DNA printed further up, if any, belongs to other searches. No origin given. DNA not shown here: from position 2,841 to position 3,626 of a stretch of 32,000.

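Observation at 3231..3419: About 60 in-frame codons of spacer-like A/C-rich sequence lie inside tusE, between conserved motifs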

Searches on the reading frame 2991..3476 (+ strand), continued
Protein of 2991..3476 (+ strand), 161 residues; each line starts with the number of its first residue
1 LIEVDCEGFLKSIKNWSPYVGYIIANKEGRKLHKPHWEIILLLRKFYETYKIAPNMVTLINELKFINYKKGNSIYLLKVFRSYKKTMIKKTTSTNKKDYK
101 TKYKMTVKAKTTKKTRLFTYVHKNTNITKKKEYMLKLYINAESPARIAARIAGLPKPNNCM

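Call 26: find_encoding_contigs(protein=P0123, flank=3000, max_places=3)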
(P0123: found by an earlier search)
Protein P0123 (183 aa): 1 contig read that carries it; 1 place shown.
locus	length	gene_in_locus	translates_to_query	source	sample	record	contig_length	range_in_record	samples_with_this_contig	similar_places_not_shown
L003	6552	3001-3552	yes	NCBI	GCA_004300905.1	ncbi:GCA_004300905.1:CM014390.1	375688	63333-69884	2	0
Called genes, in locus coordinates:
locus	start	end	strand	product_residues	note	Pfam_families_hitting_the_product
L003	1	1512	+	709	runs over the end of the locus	PF01138:RNase_PH, PF03725:RNase_PH_C (faint), PF01138:RNase_PH, PF00013:KH_1 (weak), PF00575:S1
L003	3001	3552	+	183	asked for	PF04358:DsrC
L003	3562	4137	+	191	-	PF01521:Fe-S_biosyn (weak), PF01106:NifU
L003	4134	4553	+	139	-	PF02657:SufE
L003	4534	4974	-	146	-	PF01502:PRA-CH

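Call 27: find_encoding_contigs(protein=P0003, flank=10000, max_places=2)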
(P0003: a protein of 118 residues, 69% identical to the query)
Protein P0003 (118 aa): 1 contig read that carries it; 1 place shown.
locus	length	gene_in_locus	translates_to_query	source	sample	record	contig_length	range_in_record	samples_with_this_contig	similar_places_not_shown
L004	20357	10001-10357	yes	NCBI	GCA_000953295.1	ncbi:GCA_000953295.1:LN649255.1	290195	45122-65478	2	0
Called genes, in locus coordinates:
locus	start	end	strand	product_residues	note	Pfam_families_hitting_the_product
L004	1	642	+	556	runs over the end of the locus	PF00682:HMGL-like, PF22615:IPMS_D2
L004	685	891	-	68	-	PF00313:CSD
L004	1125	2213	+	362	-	PF01264:Chorismate_synt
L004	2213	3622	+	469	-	PF00330:Aconitase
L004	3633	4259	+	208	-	PF00694:Aconitase_C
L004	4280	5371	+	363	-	PF00180:Iso_dh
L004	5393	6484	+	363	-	PF01118:Semialdhyde_dh, PF02774:Semialdhyde_dhC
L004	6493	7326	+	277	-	PF01416:PseudoU_synth_1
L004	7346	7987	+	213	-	PF00697:PRAI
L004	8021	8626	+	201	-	PF01810:LysE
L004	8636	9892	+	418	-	PF02403:Seryl_tRNA_N, PF00587:tRNA-synt_2b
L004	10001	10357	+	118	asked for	PF04358:DsrC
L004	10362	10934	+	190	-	PF01521:Fe-S_biosyn (weak), PF01106:NifU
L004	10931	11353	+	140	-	PF02657:SufE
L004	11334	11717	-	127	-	PF01502:PRA-CH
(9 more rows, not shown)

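Call 28: find_encoding_contigs(protein=P0004, flank=10000, max_places=2)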
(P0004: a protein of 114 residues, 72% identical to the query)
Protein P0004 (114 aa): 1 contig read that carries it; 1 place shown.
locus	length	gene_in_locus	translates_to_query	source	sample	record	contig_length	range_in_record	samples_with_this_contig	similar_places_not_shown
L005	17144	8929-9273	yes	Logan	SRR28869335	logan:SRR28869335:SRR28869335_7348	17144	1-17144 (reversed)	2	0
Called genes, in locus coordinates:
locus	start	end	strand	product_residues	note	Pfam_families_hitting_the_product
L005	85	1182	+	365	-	PF01264:Chorismate_synt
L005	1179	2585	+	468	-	PF00330:Aconitase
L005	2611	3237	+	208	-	PF00694:Aconitase_C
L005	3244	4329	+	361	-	PF00180:Iso_dh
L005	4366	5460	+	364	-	PF01118:Semialdhyde_dh, PF02774:Semialdhyde_dhC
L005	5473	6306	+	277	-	PF01416:PseudoU_synth_1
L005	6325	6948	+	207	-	PF00697:PRAI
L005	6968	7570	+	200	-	PF01810:LysE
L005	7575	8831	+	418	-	PF02403:Seryl_tRNA_N, PF00587:tRNA-synt_2b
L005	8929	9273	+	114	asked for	PF04358:DsrC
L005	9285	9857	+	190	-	PF01521:Fe-S_biosyn (weak), PF01106:NifU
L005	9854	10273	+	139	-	PF02657:SufE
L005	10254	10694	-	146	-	PF01502:PRA-CH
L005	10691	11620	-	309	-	PF08496:Peptidase_S49_N, PF01343:Peptidase_S49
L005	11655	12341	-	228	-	PF00929:RNase_T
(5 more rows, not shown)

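Call 44: predict_structure(alignment_id=A2)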
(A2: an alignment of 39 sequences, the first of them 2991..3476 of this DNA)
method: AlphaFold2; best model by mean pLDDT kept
length: 161 residues; sequences in the alignment: 39
mean_pLDDT: 76.9   pTM: 0.66
mean pLDDT of the five models: 76.9, 75.0, 72.7, 72.3, 70.4
residues with pLDDT >= 90: 93; 70-90: 7; 50-70: 22; < 50: 39
segments of 3 or more residues with pLDDT < 50: 86-124
pLDDT, mean of each block of 10 residues (from residue 1): 94 97 94 96 97 96 94 93 54 46 39 39 50 58 93 90 55
secondary structure, 60 per line:
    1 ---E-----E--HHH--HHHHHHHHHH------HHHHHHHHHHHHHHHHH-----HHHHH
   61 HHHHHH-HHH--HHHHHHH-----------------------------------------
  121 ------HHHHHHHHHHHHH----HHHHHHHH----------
elements in order: H18-27 H34-50 H56-66 H73-79 H127-139 H144-151

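Call 48: fold_search(model_id=the predicted structure, library=pdb)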
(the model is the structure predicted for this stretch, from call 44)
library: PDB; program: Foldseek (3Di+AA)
matches with E <= 10: 18; with E <= 0.001: 3
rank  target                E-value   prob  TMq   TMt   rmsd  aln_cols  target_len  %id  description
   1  1yx3_MODEL_1_A        7.9e-06  1.00  0.57  0.80   1.6       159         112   26  NMR structure of Allochromatium vinosum DsrC: Northeast Structural Genomics Consortium target OP4 (released 2005-04-19)
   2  7syb                  1.0e-05  1.00  0.57  0.86   2.8       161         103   20  Crystal Structure of sulfurtransferase (DsrC family protein) from Acinetobacter baumannii (released 2021-12-08)
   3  2v4j_C                9.6e-04  1.00  0.49  0.73   3.2       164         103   19  THE CRYSTAL STRUCTURE OF Desulfovibrio vulgaris DISSIMILATORY SULFITE REDUCTASE BOUND TO DsrC PROVIDES NOVEL INSIGHTS  (released 2008-12-02)
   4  3or2_C                2.1e-03  1.00  0.51  0.76   2.7       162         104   19  Crystal structure of dissimilatory sulfite reductase II (DsrII) (released 2010-09-22)
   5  3or1_C                2.3e-03  1.00  0.51  0.76   2.7       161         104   19  Crystal structure of dissimilatory sulfite reductase I (DsrI) (released 2010-09-22)
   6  2xsj_C                4.0e-03  1.00  0.49  0.72   3.0       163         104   17  Structure of desulforubidin from Desulfomicrobium norvegicum (released 2011-08-24)
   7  1sau                  5.4e-03  1.00  0.55  0.75   2.5       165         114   21  The Gamma subunit of the dissimilatory sulfite reductase (DsrC) from Archaeoglobus fulgidus at 1.1 A resolution (released 2005-02-15)
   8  1ji8_MODEL_1_A        1.8e-02  1.00  0.40  0.57  12.3       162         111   18  Solution Structure of Pyrobaculum Aerophilum DsrC/gamma subunit of dissimilatory sulfite reductase (released 2001-12-05)
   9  3jsp_B                4.9e+00  0.18  0.24  0.21   3.8        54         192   17  Classic Protein With a New Twist: crystal structure of a LexA repressor DNA complex (released 2010-08-18)
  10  3k2z_A                4.9e+00  0.16  0.23  0.20   3.5        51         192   16  Crystal structure of a LexA protein from Thermotoga maritima (released 2010-10-06)
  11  3jso_B                5.1e+00  0.18  0.24  0.21   3.8        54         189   17  Classic Protein With a New Twist: crystal structure of a LexA repressor DNA complex (released 2010-08-18)
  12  3jso_A                6.1e+00  0.15  0.24  0.22   3.7        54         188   17  Classic Protein With a New Twist: crystal structure of a LexA repressor DNA complex (released 2010-08-18)
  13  1jhh_A                6.1e+00  0.13  0.23  0.20   4.1        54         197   17  LEXA S119A MUTANT (released 2001-09-19)
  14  3k2z_B                7.3e+00  0.12  0.19  0.16   7.3        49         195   16  Crystal structure of a LexA protein from Thermotoga maritima (released 2010-10-06)
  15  8ypk_P                7.7e+00  0.08  0.16  0.12   3.9        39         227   13  mouse proteasome 20S subunit in complex with compound 1 (released 2024-07-31)
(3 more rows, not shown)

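Call 53: find_related_loci(query=A3, collection=genome_contigs, flank=10000)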
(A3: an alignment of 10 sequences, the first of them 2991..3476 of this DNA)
Query A3 (161 aa) in genome_contigs; peptide patterns used: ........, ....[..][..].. (x = any residue, [..] = any of these).
166 stretches matched a pattern; 18 encode a relative of the query (tblastn E <= 1e-3); 18 distinct loci.
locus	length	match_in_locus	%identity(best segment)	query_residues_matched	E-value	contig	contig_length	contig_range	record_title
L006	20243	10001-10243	72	2-82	5e-34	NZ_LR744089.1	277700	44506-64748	Candidatus Portiera aleyrodidarum isolate PeMo chromosome 1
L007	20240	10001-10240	69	3-82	2e-32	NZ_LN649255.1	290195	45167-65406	Candidatus Portiera aleyrodidarum strain AD-CAI chromosome I, complete sequence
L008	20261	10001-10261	66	18-160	7e-20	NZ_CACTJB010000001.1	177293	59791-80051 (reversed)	Candidatus Portiera aleyrodidarum isolate SiSi, whole genome shotgun sequence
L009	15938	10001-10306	47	1-161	3e-19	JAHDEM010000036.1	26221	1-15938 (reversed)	MAG: Candidatus Endobugula sp. isolate MAG-181 RZ_5199, whole genome shotgun sequence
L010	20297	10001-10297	40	4-161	2e-16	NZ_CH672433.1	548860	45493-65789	Marinomonas sp. MED121 scf_1099517007711, whole genome shotgun sequence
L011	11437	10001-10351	39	5-161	5e-17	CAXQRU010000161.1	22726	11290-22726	MAG: Polaribacter sp. isolate 3um_C4B0723_4.40 genome assembly, contig: k127_304226, whole genome shotgun sequence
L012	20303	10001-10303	43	2-161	8e-17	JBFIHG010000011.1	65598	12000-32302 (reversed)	MAG: Porticoccaceae bacterium isolate Mix_sand11.2021.09.Z.15 k141_2708883_length_65598_cov_17.4284, whole genome shotgu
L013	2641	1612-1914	44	2-161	1e-16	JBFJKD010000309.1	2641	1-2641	MAG: Porticoccaceae bacterium isolate Mix_sand17.2022.03.D.48 k141_1221332_length_2641_cov_9.2304, whole genome shotgun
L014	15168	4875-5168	44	5-161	2e-16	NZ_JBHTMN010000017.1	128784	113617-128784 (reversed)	Rhodanobacter aciditrophus strain JCM 30774 GCM70027357_15, whole genome shotgun sequence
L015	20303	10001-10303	36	2-161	8e-16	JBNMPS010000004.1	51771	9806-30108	MAG: Pseudohongiellaceae bacterium isolate 3300046534_68 Ga0491194_0000688, whole genome shotgun sequence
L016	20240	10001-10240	44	2-80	1e-15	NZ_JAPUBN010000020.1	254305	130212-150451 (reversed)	Marinomonas phaeophyticola strain 15G1-11 contig_44, whole genome shotgun sequence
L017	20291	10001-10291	39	5-160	1e-15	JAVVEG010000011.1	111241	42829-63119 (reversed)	MAG: Pseudomonadales bacterium isolate TamC13-15 NODE_115_length_111241_cov_12.752361, whole genome shotgun sequence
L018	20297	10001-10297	41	5-161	3e-15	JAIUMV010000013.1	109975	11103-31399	MAG: Marinobacter sp. isolate PBR18_bin50 bin50.contig0012, whole genome shotgun sequence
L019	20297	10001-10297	39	4-161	8e-15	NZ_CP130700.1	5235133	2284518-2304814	Marinomonas sp. PE14-40 chromosome, complete genome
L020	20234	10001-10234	42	4-80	2e-14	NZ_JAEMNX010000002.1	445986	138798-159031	Marinomonas transparens strain C1424 contig2, whole genome shotgun sequence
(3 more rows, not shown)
